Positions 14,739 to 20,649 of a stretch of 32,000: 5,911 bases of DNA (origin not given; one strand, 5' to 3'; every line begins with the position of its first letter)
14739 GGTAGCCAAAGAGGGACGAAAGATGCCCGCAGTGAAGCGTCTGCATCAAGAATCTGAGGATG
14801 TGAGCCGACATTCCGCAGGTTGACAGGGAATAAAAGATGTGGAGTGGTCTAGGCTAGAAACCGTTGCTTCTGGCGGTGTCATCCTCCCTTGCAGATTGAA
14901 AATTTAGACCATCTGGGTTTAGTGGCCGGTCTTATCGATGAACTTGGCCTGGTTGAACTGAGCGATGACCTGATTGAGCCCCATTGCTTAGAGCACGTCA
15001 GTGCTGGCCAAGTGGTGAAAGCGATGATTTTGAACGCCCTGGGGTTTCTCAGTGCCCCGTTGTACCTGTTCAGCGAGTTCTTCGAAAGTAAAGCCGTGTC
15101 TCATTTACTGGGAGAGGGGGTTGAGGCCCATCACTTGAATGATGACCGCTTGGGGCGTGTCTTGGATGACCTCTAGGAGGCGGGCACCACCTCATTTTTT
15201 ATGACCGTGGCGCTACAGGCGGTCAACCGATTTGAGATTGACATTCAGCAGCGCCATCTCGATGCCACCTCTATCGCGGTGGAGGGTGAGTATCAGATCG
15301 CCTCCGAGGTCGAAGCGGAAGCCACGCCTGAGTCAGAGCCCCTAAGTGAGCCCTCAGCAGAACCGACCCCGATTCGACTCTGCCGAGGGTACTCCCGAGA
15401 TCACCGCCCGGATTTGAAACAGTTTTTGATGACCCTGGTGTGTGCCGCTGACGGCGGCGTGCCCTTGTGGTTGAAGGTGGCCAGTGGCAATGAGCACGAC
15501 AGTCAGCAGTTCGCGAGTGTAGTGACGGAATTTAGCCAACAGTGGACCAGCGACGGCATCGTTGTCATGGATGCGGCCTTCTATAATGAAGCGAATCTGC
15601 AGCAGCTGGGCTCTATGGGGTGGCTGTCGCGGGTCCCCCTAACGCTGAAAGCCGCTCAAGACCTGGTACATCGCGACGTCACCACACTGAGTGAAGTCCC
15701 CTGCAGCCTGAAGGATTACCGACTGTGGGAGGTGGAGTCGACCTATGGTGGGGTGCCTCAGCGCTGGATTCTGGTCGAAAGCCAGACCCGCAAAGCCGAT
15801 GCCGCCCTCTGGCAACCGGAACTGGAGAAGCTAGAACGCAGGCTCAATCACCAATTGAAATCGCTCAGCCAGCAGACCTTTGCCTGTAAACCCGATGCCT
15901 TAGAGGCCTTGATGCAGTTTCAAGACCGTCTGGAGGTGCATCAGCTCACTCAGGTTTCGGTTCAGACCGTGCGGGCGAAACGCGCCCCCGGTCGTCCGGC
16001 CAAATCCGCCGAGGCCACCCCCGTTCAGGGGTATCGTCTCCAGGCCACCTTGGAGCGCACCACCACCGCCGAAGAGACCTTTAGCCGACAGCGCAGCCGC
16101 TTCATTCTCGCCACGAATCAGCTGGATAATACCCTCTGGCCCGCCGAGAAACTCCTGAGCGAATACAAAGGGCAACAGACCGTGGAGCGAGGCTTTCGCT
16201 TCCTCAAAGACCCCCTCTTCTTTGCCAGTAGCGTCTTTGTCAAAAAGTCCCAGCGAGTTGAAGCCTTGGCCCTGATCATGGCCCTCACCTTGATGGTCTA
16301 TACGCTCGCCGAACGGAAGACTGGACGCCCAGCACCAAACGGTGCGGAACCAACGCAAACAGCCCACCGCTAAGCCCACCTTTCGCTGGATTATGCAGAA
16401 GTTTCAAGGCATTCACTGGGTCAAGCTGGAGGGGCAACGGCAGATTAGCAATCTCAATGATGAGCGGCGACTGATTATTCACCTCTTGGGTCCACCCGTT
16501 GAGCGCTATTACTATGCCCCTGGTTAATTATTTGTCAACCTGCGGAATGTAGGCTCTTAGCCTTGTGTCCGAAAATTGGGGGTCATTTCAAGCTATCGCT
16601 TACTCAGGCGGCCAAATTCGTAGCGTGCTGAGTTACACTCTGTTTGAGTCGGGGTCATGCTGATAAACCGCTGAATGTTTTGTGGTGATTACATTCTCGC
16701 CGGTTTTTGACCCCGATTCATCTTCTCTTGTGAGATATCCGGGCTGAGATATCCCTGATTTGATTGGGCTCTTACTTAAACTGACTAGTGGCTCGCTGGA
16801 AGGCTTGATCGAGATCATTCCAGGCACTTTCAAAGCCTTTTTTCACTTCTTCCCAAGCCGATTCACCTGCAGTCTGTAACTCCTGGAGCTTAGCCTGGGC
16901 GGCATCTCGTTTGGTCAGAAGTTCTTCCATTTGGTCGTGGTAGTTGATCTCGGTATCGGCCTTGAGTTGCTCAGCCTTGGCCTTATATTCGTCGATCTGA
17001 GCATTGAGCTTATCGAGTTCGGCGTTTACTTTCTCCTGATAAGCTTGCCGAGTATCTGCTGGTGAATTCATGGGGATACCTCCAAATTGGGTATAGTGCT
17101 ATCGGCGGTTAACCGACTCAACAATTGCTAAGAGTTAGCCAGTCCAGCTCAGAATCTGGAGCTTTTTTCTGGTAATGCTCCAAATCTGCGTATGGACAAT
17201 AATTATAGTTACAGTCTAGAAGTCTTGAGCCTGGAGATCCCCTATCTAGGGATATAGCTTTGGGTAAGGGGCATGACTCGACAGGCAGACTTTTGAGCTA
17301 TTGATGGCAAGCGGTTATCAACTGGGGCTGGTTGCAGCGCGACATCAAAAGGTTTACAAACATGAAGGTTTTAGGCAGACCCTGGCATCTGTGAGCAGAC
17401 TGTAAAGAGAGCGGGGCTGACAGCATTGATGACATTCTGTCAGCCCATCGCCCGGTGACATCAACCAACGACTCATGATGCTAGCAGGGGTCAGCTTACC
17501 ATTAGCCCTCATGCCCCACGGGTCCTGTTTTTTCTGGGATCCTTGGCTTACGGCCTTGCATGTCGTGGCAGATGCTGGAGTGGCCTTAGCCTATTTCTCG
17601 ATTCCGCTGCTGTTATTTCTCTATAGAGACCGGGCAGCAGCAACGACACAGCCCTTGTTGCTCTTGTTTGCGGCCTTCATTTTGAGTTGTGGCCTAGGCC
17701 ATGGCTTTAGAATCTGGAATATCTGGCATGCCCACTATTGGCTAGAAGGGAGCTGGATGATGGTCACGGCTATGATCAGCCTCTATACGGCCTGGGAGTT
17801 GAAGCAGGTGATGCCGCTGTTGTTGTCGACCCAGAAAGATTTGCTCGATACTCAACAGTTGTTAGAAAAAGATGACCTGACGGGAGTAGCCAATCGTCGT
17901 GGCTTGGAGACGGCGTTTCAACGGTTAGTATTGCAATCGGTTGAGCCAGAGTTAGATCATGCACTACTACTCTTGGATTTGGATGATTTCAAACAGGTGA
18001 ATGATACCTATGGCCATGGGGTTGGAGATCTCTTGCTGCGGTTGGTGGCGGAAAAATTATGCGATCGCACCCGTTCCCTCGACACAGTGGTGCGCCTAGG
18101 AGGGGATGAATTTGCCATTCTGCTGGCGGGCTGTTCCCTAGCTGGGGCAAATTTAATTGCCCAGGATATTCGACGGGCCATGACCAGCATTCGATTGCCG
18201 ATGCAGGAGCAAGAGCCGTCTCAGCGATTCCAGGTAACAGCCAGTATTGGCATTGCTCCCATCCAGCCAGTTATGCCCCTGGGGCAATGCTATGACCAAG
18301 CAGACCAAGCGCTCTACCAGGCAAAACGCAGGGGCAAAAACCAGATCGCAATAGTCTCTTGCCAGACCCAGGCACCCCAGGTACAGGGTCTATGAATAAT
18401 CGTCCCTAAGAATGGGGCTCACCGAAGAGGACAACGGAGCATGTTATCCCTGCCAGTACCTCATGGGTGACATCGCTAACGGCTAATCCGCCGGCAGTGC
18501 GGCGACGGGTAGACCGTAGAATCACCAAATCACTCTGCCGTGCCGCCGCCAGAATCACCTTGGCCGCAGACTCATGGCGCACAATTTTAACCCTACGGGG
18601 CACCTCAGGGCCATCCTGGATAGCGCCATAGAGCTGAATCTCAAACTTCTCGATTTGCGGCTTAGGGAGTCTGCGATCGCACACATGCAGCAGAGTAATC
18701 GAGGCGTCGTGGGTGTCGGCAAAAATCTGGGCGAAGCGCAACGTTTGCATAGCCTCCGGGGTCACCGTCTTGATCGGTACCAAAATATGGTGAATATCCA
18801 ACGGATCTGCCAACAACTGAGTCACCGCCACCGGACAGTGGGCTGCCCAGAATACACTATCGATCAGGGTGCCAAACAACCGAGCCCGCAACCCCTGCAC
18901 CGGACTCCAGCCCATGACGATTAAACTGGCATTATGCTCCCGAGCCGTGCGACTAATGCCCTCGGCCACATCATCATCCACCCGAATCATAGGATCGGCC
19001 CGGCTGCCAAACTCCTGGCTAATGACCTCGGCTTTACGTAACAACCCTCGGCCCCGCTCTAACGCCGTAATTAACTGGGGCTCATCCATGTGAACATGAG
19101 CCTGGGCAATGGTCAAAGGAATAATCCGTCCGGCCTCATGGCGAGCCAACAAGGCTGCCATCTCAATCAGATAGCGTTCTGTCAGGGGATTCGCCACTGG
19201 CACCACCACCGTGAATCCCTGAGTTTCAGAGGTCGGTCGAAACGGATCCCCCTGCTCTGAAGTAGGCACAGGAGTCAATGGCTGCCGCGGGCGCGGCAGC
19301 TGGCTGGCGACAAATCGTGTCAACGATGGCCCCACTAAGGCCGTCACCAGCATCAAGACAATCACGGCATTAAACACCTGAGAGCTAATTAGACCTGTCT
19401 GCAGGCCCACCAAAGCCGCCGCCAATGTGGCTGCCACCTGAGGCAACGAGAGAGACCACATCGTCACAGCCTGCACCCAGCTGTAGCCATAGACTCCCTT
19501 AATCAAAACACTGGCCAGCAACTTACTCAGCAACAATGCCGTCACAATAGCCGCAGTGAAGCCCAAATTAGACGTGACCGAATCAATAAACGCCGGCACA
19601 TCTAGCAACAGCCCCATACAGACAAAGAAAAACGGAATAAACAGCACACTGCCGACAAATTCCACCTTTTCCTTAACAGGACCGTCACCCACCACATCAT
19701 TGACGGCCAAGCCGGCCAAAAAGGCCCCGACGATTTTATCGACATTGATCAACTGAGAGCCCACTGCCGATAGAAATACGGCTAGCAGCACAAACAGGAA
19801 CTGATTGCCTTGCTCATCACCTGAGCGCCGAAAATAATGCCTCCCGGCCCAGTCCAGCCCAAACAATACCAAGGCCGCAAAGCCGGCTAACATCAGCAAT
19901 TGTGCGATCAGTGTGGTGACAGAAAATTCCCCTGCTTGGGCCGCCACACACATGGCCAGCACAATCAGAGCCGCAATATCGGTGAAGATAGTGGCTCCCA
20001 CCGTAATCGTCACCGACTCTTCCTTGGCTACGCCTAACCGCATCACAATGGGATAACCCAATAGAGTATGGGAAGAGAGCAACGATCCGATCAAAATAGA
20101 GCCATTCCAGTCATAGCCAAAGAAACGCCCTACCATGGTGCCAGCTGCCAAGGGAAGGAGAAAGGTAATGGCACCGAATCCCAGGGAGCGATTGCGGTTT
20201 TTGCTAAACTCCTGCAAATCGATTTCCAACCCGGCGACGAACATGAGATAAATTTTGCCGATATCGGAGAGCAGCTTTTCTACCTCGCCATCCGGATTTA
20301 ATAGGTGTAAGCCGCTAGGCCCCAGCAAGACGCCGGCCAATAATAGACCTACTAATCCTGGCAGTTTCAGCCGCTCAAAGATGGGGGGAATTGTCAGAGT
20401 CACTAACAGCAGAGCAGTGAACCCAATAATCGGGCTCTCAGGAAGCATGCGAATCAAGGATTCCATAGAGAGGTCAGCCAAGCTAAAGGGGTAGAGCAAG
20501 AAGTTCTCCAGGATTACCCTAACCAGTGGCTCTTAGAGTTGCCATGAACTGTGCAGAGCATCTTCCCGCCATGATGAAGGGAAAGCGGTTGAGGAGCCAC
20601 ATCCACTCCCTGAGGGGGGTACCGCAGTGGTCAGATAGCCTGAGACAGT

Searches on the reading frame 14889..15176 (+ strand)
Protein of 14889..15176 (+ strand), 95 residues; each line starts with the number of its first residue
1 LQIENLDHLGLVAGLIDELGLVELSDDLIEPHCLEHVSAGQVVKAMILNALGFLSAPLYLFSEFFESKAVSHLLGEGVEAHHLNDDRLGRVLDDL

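Call 80: search_protein_families(library=ncbifam, proteins=[window:14889-15176:+], max_evalue=0.001)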
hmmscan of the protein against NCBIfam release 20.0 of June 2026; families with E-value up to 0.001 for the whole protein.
window:14889-15176:+ (95 aa): 1 family
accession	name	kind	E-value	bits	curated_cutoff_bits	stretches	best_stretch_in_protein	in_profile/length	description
NF033559.2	transpos_IS1634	equivalog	1.1e-19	70.8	100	1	2-95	2-108/483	IS1634 family transposase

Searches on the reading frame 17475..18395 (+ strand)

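Call 9: search_protein_families(library=pfam, proteins=[window:17475-18395:+], max_evalue=0.0001)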
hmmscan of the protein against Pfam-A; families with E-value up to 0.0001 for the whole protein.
window:17475-18395:+ (306 aa): 3 families
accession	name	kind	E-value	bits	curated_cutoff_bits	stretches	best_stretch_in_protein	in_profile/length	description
PF00990.26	GGDEF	-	1.5e-41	142.3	23.8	1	133-290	4-161/161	Diguanylate cyclase, GGDEF domain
PF25487.1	ETR1_N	-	5.5e-26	91.1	27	1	25-118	2-96/97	Ethylene receptor 1-like, N-terminal domain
PF22335.1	Cas10-Cmr2_palm2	-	3.3e-05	24.5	27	1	204-292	53-133/133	Cas10/Cmr2, second palm domain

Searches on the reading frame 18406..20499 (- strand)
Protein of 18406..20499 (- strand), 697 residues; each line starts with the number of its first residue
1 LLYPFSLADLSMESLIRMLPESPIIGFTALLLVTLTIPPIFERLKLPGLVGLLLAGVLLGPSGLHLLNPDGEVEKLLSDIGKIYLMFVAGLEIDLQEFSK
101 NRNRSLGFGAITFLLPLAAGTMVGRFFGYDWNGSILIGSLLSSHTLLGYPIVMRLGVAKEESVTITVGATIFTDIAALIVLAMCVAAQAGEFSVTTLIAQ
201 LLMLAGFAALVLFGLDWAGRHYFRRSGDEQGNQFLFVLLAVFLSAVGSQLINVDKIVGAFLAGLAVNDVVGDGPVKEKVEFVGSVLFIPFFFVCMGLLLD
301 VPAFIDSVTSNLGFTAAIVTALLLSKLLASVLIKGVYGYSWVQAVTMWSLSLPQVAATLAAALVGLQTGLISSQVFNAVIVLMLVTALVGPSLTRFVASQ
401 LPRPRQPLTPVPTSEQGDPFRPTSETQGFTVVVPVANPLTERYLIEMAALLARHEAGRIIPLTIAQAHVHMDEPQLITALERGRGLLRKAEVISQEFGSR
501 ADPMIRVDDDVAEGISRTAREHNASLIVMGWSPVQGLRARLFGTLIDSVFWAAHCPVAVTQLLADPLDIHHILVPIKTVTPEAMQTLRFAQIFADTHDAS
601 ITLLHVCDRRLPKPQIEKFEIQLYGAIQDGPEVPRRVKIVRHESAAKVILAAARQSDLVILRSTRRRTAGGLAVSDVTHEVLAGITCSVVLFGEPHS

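Call 9: search_protein_families(library=pfam, proteins=[window:18406-20499:-], max_evalue=0.0001)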
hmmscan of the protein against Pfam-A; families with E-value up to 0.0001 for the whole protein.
window:18406-20499:- (697 aa): 2 families
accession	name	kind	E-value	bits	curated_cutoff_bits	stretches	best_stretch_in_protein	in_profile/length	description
PF00999.27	Na_H_Exchanger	-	1.9e-67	228.2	26.2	1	32-397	2-372/375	Sodium/hydrogen exchanger, transmembrane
PF00582.32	Usp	-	2.8e-28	99.7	24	2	430-560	4-140/141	Universal stress protein family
